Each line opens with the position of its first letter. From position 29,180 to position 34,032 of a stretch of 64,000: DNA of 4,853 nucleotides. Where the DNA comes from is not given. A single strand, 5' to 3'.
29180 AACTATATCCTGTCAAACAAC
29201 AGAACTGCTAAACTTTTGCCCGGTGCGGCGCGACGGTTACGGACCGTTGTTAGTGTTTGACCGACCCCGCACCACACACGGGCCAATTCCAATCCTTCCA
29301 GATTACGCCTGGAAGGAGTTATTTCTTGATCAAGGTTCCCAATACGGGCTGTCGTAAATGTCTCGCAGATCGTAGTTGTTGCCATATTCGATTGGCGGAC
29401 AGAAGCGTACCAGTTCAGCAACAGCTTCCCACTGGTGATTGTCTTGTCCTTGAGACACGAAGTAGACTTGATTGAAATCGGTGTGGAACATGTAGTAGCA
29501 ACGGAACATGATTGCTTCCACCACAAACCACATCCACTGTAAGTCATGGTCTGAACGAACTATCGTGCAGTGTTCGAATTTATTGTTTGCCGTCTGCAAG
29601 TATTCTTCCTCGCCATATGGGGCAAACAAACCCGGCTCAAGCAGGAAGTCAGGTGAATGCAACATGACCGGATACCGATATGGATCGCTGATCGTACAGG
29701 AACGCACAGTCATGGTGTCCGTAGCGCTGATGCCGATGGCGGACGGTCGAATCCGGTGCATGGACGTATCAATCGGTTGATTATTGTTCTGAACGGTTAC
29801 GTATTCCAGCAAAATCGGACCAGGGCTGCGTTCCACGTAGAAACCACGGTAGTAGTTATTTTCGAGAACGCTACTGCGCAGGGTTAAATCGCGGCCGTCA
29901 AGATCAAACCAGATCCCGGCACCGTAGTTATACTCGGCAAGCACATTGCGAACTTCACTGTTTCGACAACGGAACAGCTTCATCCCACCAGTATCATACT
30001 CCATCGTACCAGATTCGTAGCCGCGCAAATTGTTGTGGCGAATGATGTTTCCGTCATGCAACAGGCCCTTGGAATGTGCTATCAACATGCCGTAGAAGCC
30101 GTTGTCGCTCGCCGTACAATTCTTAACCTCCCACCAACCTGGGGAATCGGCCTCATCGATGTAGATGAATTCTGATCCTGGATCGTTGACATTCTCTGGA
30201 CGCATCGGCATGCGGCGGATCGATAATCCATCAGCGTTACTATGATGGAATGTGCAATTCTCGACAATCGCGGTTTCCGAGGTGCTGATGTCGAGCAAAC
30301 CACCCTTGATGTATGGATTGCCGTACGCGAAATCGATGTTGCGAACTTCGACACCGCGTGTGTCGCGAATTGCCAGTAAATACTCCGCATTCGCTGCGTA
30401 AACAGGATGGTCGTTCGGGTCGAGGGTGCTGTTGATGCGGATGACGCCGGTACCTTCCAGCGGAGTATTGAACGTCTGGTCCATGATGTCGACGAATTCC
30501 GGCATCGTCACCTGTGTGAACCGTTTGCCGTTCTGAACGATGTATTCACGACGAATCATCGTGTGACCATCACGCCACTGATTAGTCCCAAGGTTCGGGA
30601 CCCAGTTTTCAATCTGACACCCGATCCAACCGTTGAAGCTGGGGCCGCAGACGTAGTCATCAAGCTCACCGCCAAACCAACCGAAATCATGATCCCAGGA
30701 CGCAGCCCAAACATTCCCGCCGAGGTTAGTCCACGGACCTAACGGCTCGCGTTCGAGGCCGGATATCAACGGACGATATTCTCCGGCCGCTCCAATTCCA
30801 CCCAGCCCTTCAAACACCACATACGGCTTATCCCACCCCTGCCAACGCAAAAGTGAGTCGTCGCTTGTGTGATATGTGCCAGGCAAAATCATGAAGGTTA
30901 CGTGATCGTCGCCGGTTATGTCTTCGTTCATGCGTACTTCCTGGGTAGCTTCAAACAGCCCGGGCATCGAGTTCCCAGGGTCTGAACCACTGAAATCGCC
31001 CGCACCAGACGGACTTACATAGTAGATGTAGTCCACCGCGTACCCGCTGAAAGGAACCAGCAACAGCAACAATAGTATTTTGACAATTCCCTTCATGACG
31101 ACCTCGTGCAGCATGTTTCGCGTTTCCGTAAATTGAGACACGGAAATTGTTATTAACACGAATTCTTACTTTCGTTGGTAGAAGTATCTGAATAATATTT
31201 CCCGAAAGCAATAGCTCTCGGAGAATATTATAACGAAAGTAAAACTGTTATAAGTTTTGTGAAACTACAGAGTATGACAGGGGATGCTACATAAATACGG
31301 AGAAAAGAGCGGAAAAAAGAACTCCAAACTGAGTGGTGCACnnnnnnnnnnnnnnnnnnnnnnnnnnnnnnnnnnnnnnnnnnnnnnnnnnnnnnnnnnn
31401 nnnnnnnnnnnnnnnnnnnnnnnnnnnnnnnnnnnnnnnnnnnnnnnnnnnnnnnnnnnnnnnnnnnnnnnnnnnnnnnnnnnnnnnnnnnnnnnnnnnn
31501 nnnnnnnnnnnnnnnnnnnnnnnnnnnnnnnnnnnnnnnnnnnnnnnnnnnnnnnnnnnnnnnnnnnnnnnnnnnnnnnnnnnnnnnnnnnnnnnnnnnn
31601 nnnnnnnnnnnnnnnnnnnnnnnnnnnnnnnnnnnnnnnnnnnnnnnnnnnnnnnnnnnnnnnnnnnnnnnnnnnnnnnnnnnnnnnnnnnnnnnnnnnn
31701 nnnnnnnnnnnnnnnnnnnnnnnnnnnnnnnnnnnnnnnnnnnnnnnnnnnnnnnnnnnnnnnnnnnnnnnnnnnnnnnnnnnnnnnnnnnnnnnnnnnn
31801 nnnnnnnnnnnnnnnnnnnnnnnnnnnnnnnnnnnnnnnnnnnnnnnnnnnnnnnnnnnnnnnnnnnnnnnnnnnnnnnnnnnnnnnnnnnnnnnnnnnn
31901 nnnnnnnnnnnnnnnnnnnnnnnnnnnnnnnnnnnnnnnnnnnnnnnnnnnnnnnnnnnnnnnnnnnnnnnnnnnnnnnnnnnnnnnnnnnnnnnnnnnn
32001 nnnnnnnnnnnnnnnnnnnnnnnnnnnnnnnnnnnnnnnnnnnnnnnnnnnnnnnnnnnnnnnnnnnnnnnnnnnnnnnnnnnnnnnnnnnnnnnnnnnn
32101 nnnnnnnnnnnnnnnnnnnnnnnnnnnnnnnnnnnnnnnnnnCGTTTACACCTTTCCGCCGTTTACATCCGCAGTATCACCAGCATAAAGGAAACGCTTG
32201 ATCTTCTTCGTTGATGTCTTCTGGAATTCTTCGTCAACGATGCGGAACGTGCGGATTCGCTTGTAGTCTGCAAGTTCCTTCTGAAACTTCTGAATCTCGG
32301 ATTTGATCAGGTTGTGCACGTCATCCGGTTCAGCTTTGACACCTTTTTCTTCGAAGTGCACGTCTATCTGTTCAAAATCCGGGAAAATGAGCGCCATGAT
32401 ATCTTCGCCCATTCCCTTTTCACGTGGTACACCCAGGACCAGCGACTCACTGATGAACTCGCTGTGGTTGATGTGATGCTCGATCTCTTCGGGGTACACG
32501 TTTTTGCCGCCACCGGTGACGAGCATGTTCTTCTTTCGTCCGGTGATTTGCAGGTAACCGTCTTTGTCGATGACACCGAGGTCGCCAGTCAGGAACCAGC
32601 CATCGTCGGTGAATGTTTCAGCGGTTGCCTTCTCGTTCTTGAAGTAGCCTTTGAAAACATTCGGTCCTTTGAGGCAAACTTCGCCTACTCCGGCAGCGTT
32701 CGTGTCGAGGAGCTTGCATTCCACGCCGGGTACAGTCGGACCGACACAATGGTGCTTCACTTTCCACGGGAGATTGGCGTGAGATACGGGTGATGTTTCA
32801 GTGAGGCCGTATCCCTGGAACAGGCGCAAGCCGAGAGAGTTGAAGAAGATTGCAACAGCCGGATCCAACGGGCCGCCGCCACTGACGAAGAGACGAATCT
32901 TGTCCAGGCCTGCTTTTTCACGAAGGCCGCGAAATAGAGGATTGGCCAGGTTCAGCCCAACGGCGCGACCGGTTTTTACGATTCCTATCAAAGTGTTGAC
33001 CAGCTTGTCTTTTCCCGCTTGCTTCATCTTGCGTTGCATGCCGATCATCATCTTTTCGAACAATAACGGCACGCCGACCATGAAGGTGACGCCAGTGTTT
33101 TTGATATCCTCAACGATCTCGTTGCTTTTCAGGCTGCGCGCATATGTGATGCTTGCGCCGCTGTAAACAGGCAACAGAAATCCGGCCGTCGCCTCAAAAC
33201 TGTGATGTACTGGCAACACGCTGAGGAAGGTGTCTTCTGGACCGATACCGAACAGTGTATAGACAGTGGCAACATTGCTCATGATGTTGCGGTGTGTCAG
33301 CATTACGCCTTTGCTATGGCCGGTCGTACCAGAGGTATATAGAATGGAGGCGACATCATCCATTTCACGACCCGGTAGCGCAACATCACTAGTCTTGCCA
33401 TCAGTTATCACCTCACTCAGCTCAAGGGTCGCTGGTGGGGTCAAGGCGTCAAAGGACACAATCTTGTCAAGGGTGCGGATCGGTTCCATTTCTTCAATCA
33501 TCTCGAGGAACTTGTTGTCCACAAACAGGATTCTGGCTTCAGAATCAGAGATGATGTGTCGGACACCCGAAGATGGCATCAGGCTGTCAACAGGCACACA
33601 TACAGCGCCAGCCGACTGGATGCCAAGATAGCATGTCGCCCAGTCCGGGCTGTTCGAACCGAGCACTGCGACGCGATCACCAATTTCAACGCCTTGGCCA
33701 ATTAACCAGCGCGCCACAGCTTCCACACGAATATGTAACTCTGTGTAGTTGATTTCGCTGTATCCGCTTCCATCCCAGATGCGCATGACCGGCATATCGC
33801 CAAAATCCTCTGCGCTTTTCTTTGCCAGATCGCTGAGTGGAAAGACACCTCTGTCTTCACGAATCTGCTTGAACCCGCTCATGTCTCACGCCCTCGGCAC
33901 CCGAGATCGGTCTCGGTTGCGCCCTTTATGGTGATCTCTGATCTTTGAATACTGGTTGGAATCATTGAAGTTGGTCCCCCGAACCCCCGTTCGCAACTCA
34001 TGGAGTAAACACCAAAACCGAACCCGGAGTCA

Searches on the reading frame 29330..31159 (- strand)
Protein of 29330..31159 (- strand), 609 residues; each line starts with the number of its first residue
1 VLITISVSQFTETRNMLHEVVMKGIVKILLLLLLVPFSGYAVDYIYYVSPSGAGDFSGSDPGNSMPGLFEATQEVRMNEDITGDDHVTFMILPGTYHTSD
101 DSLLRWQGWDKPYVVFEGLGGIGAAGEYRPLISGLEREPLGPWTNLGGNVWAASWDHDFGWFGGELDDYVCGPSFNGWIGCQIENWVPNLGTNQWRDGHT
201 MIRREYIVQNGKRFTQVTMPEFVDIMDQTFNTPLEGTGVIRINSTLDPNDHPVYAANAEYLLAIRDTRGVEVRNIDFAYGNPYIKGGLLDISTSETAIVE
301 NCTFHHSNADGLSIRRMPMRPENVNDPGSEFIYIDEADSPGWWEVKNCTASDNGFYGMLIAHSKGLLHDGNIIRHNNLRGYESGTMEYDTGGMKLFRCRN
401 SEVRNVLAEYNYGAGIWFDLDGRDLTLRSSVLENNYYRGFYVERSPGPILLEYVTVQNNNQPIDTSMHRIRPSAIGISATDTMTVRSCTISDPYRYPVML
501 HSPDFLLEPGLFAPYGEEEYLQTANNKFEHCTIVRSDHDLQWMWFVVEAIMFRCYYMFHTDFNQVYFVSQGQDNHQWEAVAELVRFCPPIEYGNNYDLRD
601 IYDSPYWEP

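Call 15: search_protein_families(library=pfam, proteins=[window:29330-31159:-], max_evalue=0.001)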
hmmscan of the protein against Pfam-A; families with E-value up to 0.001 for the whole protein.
window:29330-31159:- (609 aa): 2 families
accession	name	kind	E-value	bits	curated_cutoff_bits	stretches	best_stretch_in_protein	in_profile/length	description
PF13229.12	Beta_helix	-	3.1e-20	72.8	25.9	1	327-490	21-158/158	Right handed beta helix region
PF05048.19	NosD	-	8.3e-06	25.8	23.6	0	386-462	56-130/212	Periplasmic copper-binding protein (NosD)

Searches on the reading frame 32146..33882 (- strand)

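Call 83: search_protein_families(library=pfam, proteins=[window:32146-33882:-], max_evalue=0.0001)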
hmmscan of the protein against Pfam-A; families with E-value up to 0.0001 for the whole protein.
window:32146-33882:- (578 aa): 1 family
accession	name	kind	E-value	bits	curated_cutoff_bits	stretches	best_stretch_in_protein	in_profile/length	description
PF00501.34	AMP-binding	-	2.5e-85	287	29.9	1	22-414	3-384/384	AMP-binding enzyme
